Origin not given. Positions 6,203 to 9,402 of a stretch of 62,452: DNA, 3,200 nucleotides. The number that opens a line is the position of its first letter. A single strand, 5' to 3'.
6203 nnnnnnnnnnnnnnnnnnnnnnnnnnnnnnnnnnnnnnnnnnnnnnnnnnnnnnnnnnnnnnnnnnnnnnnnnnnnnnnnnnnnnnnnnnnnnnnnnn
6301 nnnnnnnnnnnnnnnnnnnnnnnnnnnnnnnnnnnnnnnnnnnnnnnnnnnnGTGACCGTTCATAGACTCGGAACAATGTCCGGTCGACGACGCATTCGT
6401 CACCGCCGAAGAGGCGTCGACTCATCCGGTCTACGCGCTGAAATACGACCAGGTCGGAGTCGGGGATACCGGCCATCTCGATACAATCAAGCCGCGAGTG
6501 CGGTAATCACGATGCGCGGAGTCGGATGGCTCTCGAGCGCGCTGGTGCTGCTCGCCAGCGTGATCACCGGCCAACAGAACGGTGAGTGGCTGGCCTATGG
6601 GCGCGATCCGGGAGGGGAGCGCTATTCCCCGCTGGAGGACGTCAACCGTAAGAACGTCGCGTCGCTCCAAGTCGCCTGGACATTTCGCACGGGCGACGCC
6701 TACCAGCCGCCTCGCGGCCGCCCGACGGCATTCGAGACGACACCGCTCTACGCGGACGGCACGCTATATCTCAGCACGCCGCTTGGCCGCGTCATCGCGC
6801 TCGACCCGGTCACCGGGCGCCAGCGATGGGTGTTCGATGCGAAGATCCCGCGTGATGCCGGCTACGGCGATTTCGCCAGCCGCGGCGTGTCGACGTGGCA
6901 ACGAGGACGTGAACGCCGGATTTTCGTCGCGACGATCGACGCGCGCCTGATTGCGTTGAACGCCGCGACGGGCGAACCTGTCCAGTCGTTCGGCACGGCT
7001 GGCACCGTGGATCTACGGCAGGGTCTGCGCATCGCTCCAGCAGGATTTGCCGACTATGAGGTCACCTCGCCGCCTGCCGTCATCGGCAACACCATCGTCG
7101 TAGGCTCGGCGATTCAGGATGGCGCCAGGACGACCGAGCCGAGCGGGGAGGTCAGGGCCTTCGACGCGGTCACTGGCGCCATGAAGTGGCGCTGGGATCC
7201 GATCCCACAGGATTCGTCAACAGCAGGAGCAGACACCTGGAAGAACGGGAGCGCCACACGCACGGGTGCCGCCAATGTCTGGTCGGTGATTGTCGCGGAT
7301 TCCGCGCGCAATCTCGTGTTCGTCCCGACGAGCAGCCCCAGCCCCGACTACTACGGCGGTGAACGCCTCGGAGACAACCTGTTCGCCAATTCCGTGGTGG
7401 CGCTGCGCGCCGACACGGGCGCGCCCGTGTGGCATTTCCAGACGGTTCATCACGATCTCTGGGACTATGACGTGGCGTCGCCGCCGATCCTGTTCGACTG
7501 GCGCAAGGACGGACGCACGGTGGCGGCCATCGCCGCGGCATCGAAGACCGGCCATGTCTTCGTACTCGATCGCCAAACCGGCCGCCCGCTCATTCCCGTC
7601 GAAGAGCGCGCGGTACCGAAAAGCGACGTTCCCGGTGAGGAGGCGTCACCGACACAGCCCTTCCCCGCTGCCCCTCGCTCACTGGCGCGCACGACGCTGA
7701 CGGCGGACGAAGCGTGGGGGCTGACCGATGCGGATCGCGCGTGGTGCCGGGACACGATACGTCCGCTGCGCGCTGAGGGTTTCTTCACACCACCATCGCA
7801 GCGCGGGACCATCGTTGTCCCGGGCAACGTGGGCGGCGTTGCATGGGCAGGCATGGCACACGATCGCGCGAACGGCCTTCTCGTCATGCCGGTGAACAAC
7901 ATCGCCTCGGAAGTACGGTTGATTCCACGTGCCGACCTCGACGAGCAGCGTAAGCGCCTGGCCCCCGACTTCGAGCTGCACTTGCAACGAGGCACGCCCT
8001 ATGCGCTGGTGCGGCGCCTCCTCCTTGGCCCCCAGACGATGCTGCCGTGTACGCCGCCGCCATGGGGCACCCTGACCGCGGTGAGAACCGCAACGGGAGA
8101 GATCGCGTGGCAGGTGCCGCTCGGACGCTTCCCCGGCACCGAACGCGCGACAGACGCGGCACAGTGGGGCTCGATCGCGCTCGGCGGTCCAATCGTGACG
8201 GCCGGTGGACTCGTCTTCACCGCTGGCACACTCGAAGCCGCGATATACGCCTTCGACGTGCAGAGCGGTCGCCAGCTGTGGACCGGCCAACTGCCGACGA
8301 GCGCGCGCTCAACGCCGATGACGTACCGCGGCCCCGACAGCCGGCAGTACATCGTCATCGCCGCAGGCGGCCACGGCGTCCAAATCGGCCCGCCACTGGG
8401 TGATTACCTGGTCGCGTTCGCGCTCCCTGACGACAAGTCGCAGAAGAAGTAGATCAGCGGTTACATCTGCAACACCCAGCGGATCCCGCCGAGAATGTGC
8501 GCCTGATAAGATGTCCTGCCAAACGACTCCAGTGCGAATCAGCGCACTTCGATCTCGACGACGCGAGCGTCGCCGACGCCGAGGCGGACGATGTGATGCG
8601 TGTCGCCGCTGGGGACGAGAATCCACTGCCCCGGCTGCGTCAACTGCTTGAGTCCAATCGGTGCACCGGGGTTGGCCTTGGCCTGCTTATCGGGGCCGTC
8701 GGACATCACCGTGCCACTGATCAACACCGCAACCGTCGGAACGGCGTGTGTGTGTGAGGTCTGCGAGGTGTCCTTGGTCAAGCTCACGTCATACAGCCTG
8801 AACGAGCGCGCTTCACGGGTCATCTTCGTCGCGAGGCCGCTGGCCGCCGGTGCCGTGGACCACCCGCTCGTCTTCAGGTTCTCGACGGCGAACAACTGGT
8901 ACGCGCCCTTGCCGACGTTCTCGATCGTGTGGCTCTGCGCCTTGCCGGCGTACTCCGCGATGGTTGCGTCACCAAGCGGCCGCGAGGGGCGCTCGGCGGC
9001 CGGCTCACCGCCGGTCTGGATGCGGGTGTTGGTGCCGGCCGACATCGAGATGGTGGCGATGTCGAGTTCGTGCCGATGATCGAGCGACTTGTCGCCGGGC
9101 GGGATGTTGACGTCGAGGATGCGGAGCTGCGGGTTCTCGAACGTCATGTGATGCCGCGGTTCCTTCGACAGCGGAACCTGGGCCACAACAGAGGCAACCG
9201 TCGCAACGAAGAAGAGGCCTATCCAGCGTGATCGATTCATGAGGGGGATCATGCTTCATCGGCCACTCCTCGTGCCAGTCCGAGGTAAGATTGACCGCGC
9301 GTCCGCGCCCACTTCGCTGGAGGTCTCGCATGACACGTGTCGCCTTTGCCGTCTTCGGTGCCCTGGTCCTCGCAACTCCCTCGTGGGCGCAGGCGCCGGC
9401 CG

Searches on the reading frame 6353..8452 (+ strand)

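Call 14: search_protein_families(library=pfam, proteins=[window:6353-8452:+], max_evalue=0.00001)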
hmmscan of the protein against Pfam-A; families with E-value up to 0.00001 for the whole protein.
window:6353-8452:+ (699 aa): 3 families
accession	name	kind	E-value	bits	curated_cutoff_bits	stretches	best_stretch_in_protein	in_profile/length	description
PF01011.28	PQQ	-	3.9e-221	736.3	26.7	1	79-667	1-595/595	Glucose/ethanol/alcohol dehydrogenase, beta-propeller domain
PF13360.13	PQQ_2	-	4.2e-17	63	27.6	2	572-659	3-73/233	Outer membrane protein assembly factor BamB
PF13570.13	Beta-prop_ACSF4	-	1.1e-07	32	133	0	612-662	96-144/329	Beta-alanine-activating enzyme, beta-propeller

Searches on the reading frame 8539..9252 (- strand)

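Call 43: search_protein_families(library=pfam, proteins=[window:8539-9252:-], max_evalue=0.001)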
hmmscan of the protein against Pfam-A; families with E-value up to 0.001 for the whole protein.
window:8539-9252:- (237 aa): 1 family
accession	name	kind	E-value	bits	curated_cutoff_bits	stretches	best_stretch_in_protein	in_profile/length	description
PF07883.17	Cupin_2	-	3.6e-05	23.8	27.2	0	161-234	8-69/70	Cupin domain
